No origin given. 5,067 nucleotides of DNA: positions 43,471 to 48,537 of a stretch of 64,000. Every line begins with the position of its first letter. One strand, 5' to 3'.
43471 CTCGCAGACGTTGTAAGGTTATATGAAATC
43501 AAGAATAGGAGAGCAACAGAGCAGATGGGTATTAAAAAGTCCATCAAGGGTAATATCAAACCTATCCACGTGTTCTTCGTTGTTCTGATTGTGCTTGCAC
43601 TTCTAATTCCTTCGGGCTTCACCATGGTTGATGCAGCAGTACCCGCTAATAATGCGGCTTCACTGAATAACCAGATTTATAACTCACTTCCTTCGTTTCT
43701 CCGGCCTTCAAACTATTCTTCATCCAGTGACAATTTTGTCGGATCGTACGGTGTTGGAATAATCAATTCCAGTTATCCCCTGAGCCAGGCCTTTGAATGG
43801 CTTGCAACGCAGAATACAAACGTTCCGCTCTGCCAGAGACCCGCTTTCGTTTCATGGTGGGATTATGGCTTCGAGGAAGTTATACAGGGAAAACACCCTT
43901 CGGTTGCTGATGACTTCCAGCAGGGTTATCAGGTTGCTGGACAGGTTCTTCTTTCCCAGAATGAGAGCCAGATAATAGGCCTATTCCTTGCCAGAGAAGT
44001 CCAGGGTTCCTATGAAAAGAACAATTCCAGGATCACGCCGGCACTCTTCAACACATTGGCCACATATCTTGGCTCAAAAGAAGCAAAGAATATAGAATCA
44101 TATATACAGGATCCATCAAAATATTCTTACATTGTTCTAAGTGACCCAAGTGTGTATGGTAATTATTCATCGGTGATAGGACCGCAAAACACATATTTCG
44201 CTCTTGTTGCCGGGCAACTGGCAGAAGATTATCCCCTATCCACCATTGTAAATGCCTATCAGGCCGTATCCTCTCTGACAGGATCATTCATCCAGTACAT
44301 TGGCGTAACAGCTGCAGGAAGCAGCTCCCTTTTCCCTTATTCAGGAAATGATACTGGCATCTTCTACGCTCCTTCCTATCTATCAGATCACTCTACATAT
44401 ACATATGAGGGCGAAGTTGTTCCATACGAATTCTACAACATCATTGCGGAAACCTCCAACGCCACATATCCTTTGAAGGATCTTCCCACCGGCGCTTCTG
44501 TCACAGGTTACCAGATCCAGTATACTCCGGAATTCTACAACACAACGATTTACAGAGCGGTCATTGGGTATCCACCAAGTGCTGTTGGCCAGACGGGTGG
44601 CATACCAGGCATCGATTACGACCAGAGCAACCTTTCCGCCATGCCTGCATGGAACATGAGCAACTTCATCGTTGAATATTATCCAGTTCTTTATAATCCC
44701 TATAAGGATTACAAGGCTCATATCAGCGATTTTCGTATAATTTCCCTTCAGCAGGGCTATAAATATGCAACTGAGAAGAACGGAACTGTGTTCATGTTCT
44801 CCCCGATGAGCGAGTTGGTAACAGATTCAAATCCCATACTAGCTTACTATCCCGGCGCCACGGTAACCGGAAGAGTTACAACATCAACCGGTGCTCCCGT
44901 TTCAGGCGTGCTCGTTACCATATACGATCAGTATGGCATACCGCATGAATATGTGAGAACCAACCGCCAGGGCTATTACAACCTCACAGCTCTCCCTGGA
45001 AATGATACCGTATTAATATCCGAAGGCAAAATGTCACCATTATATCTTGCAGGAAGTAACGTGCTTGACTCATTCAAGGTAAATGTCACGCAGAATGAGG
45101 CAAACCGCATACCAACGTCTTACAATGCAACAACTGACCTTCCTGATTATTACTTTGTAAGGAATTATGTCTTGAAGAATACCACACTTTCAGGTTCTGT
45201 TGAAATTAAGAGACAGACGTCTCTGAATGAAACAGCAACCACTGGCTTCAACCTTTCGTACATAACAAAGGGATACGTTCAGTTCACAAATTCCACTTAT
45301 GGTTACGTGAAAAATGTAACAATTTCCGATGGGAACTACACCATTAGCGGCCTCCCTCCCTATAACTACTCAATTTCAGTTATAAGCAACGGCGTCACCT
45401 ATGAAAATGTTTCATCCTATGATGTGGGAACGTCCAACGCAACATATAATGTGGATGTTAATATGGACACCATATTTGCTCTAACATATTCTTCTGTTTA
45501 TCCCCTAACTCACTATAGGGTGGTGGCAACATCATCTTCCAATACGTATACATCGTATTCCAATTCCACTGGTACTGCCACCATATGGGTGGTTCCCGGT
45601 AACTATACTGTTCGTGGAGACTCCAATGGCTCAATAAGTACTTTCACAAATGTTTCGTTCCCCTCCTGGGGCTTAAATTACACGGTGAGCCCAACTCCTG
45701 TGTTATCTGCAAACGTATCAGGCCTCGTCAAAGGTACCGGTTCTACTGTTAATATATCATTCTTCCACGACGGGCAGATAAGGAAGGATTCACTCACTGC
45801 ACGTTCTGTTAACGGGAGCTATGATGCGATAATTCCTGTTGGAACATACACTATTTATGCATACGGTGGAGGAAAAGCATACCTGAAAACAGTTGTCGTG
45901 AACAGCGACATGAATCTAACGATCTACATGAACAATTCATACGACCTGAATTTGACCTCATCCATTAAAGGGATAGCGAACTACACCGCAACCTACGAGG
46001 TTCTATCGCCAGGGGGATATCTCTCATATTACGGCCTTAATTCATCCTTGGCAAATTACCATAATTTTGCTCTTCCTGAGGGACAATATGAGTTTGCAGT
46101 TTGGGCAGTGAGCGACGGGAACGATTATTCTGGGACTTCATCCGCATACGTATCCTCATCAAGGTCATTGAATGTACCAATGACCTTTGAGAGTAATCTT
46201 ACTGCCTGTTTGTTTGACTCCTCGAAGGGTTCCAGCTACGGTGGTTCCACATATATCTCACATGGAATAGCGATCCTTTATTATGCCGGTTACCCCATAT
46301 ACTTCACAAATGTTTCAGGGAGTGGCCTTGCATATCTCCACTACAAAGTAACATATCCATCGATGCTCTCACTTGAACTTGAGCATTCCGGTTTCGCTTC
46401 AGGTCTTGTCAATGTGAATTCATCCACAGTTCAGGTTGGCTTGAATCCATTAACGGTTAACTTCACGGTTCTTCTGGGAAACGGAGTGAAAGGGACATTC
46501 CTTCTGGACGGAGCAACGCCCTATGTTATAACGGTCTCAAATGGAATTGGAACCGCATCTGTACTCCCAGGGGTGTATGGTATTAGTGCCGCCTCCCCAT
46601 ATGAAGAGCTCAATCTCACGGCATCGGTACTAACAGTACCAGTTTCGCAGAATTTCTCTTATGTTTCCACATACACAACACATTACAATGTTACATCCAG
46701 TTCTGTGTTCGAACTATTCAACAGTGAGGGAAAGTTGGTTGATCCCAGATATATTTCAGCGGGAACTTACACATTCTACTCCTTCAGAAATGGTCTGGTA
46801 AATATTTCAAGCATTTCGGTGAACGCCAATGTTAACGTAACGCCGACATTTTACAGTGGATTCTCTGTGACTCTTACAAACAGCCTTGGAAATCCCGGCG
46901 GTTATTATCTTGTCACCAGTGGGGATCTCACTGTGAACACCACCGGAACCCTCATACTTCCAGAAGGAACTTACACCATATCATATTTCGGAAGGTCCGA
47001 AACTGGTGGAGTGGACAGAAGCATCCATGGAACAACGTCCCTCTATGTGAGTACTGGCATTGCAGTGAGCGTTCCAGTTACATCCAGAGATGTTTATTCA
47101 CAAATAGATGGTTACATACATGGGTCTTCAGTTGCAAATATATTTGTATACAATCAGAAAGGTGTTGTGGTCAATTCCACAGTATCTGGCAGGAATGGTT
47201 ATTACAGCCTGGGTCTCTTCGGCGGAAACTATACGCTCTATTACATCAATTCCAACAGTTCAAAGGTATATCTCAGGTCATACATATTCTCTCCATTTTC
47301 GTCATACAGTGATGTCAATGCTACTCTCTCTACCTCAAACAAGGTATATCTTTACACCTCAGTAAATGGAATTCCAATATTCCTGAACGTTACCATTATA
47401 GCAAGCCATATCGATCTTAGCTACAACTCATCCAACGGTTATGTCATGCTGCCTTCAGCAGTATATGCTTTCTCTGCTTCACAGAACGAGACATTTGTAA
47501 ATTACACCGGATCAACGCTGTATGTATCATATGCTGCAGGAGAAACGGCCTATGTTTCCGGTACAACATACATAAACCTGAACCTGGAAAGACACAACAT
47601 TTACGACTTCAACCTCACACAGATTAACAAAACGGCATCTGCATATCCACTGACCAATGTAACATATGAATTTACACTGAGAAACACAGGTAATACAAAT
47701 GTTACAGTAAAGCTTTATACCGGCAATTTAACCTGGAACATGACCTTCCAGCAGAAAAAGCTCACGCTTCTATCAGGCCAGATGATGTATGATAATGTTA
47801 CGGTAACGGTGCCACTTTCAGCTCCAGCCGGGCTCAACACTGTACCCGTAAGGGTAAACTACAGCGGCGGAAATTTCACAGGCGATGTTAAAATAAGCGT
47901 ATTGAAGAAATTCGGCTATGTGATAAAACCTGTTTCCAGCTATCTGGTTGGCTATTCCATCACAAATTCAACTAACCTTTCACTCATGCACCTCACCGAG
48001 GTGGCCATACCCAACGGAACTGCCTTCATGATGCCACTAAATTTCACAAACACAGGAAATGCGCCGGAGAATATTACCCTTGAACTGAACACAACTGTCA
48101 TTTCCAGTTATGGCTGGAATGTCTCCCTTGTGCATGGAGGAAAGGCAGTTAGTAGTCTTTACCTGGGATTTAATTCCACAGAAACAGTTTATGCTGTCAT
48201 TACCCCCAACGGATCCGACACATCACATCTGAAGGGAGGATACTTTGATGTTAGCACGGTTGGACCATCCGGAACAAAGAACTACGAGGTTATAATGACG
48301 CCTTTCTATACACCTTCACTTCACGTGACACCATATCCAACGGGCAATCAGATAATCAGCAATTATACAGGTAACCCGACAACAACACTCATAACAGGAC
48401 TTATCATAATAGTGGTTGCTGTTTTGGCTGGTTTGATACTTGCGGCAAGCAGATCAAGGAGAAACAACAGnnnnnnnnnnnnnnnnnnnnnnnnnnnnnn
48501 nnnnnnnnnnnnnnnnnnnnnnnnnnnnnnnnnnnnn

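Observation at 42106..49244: N-oligosaccharyltransferase AglB fused to a ~1,200-aa sequon-saturated, C-terminally anchored ectodomain and translationally coupled to a CARDB-like glycoprotein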

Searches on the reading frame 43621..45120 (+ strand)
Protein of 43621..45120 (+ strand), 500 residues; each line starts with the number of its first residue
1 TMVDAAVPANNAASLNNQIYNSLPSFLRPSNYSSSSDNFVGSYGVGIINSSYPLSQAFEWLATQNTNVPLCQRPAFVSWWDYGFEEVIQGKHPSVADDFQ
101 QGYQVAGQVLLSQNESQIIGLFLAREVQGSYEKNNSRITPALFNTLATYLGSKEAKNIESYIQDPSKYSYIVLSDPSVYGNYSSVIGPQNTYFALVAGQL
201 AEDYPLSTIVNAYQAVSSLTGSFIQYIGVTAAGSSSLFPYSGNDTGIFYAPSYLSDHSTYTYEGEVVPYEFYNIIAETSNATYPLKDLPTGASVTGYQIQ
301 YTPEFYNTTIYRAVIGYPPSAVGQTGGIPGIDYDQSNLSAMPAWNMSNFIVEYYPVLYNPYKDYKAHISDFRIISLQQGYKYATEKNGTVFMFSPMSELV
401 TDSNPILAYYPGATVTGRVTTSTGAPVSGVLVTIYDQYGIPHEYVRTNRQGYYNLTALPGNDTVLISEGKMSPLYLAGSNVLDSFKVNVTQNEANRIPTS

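Call 79: search_solved_structures(query=window:43621-45120:+, max_evalue=10)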
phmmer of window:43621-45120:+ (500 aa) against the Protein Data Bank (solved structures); distinct sequences matched with E-value up to 10: 3.
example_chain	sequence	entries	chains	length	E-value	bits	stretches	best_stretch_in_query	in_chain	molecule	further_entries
3vgp_A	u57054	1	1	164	0.0077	18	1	56-127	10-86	Transmembrane oligosaccharyl transferase, putative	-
3vu0_A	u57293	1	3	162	0.028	16.2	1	75-128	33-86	Putative uncharacterized protein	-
3teu_A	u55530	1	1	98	0.37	12.5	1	283-336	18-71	Fibcon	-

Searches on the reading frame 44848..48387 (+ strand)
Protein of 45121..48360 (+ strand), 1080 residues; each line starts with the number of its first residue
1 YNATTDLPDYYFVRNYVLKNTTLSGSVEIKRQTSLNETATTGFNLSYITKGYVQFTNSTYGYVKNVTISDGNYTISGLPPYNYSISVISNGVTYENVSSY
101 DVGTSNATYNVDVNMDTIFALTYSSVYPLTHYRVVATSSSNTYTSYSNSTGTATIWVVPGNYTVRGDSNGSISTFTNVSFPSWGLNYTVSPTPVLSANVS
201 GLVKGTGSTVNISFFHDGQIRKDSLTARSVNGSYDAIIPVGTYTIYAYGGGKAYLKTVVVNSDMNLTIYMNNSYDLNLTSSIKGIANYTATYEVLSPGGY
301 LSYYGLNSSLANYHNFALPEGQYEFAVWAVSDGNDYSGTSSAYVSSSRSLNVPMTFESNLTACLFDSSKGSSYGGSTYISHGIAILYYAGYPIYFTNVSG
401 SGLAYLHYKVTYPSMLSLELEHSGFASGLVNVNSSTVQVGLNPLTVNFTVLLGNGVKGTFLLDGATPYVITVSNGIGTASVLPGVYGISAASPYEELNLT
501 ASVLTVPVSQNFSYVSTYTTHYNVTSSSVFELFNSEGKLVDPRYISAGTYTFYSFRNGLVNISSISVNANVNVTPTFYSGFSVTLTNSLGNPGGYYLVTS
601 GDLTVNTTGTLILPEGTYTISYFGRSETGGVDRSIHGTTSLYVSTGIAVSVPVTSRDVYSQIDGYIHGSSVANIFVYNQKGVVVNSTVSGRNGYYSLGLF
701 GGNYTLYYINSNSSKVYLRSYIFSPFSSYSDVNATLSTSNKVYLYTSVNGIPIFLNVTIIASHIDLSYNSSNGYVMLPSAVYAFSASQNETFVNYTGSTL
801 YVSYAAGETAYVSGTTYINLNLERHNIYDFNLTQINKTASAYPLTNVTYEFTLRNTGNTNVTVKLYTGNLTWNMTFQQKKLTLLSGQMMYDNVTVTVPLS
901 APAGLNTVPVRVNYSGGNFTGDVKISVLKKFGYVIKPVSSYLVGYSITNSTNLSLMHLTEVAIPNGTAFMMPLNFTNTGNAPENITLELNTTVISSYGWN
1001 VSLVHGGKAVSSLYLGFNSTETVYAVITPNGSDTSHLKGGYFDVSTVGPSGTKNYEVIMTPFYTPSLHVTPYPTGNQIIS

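Call 40: predict_structure(alignment_id=A2)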
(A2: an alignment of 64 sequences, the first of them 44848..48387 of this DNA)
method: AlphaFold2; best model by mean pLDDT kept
length: 1180 residues; sequences in the alignment: 64
mean_pLDDT: 86.0   pTM: 0.47
mean pLDDT of the five models: 86.0, 85.2, 84.5, 83.9, 82.8
residues with pLDDT >= 90: 545; 70-90: 559; 50-70: 38; < 50: 38
segments of 3 or more residues with pLDDT < 50: 1032-1049, 1158-1165, 1167-1170, 1175-1180
pLDDT, mean of each block of 10 residues (from residue 1): 84 84 93 91 93 91 86 90 85 78 89 88 76 79 88 85 85 90 87 83 93 83 88 88 91 88 86 91 87 87 90 74 85 91 91 91 93 88 91 86 83 93 88 92 87 89 88 90 90 88 86 86 88 91 85 88 91 89 85 85 88 88 90 88 91 91 90 93 88 89 93 88 90 91 92 87 89 90 90 92 90 89 90 91 89 84 91 90 75 85 89 86 88 90 89 90 88 87 91 90 88 91 83 43 42 76 90 90 84 90 89 91 66 85 76 62 47 43
secondary structure, 60 per line:
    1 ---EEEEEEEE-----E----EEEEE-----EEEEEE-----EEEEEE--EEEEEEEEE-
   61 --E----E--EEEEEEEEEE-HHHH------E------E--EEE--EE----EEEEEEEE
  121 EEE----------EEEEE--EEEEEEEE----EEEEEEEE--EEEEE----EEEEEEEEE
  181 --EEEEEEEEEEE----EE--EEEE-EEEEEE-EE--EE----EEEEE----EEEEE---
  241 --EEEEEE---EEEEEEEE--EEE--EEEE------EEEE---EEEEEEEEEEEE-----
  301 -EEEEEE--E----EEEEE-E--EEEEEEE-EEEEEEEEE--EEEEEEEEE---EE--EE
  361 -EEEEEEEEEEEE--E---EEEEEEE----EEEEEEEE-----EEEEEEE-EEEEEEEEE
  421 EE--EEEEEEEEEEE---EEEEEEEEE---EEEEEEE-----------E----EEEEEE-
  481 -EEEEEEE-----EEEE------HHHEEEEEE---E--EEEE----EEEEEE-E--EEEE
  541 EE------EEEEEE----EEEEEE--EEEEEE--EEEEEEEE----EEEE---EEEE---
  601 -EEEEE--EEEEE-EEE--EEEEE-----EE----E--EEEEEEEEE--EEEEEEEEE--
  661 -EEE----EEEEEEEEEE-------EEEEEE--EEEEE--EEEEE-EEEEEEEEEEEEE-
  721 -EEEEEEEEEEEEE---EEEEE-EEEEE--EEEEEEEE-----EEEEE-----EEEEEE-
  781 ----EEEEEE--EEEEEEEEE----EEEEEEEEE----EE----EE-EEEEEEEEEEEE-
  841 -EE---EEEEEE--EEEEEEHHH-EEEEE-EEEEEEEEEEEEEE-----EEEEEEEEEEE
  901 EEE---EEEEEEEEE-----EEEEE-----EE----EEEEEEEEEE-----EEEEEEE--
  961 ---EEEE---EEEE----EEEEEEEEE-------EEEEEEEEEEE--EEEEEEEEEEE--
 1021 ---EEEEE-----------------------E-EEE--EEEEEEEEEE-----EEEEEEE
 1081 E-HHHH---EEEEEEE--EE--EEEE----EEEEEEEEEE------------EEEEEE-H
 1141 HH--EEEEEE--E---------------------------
elements in order (helices of 4 or more, strands of 3 or more residues): E4-11 E22-26 E32-37 E43-48 E51-59 E71-80 H82-85 E102-104 E113-123 E134-138 E141-148 E153-160 E163-167 E172-180 E183-193 E202-205 E207-212 E224-228 E233-237 E243-248 E252-259 E262-264 E267-270 E277-280 E284-295 E302-307 E315-319 E324-330 E332-340 E343-351 E362-373 E380-386 E391-398 E404-410 E412-422 E425-435 E439-447 E451-457 E474-479 E482-488 E494-497 E507-512 E519-522 E527-532 E537-542 E549-554 E559-564 E567-572 E575-582 E587-590 E594-597 E602-606 E609-613 E615-617 E620-624 E639-647 E650-658 E662-664 E669-678 E686-691 E694-698 E701-705 E707-719 E722-734 E738-742 E744-748 E751-758 E764-768 E774-779 E785-790 E793-801 E806-814 E828-839 E847-852 E855-860 E865-869 E871-884 E890-903 E907-915 E921-925 E937-946 E952-958 E964-967 E971-974 E979-987 E995-1005 E1008-1018 E1024-1028 E1054-1056 E1059-1068 E1074-1081 H1083-1086 E1090-1096 E1103-1106 E1111-1120 E1133-1138 E1145-1150

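Call 43: fold_search(model_id=the predicted structure, library=pdb)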
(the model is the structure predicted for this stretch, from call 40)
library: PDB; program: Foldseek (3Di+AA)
matches with E <= 10: 1745; with E <= 0.001: 155
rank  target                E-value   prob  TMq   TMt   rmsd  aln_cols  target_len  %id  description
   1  9ijj_4G               7.1e-14  1.00  0.08  0.03  125.1      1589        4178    8  In situ structure of the central apparatus in mouse sperm axoneme. (released 2025-06-04)
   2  7som_D                1.2e-13  1.00  0.09  0.07  46.5      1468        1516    7  Ciliary C2 central pair apparatus isolated from Chlamydomonas reinhardtii (released 2022-04-13)
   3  9ijj_4I               8.4e-13  1.00  0.10  0.05  130.6      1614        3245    8  In situ structure of the central apparatus in mouse sperm axoneme. (released 2025-06-04)
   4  5a42                  1.4e-12  1.00  0.10  0.08  45.8      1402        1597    8  Cryo-EM single particle 3D reconstruction of the native conformation of E. coli alpha-2-macroglobulin (ECAM) (released 2015-07-29)
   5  9ijj_h                1.6e-12  1.00  0.09  0.08  40.3      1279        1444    7  In situ structure of the central apparatus in mouse sperm axoneme. (released 2025-06-04)
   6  7sqc_O0               2.4e-12  1.00  0.11  0.11  60.1      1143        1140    8  Ciliary C1 central pair apparatus isolated from Chlamydomonas reinhardtii (released 2022-04-13)
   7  9ijj_O                9.5e-12  1.00  0.10  0.10  113.6      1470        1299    8  In situ structure of the central apparatus in mouse sperm axoneme. (released 2025-06-04)
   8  8s3o_A                3.5e-11  1.00  0.10  0.09  38.6      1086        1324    9  Structure of native human CD109 (released 2025-03-05)
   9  4u48                  9.4e-11  1.00  0.10  0.09  42.9      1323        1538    9  Crystal structure of Salmonella alpha-2-macroglobulin (released 2014-09-17)
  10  7q62_B                1.7e-10  1.00  0.08  0.11  35.0      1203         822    8  Structure of TEV cleaved A2ML1 dimer (A2ML1-TT dimer) (released 2022-04-20)
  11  6tav_D                1.8e-10  1.00  0.09  0.09  40.7      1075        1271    9  Crystal structure of endopeptidase-induced alpha2-macroglobulin (released 2021-05-12)
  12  9fx3_A                3.3e-10  1.00  0.09  0.09  42.2      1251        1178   10  Structure of active human CD109 (released 2025-03-19)
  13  9fx2                  3.8e-10  1.00  0.09  0.09  40.7      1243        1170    9  Structure of methylamine activated CD109 (released 2025-03-19)
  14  8b0g_A                5.5e-10  1.00  0.09  0.08  35.2      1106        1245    8  2C9, C5b9-CD59 structure (released 2023-02-22)
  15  7voo_A                7.5e-10  1.00  0.09  0.09  40.2      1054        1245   10  Induced alpha-2-macroglobulin monomer (released 2022-10-19)
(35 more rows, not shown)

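Call 77: search_protein_representatives(protein=window:45121-48360:+)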
Query: 1080 residues. Proteins with E-value up to 0.001 (for the whole library): 49; up to 1e-10: 28; up to 1e-30: 18. The best 49 are listed.
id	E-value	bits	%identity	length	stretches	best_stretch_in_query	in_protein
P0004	3.8e-196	670.6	40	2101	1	1-1079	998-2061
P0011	5.8e-106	372.1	31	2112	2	1-1078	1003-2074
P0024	2.4e-97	343.6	31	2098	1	4-1041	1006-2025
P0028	7.0e-97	342.0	31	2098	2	2-1079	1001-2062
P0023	8.9e-93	328.4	31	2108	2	1-1080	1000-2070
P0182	1.1e-86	308.3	31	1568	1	2-1080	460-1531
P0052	3.2e-82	293.5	31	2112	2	1-1079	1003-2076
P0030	3.3e-82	293.5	31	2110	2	2-1079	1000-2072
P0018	1.5e-76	274.8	28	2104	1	1-1079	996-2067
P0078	1.1e-71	258.6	30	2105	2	1-1032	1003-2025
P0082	1.7e-68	248.1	30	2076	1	1-944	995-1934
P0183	2.9e-64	234.0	33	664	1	89-716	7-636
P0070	7.8e-58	212.8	29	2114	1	2-1079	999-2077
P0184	6.3e-54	199.8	28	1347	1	1-711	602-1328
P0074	2.8e-53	197.7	28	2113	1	2-1080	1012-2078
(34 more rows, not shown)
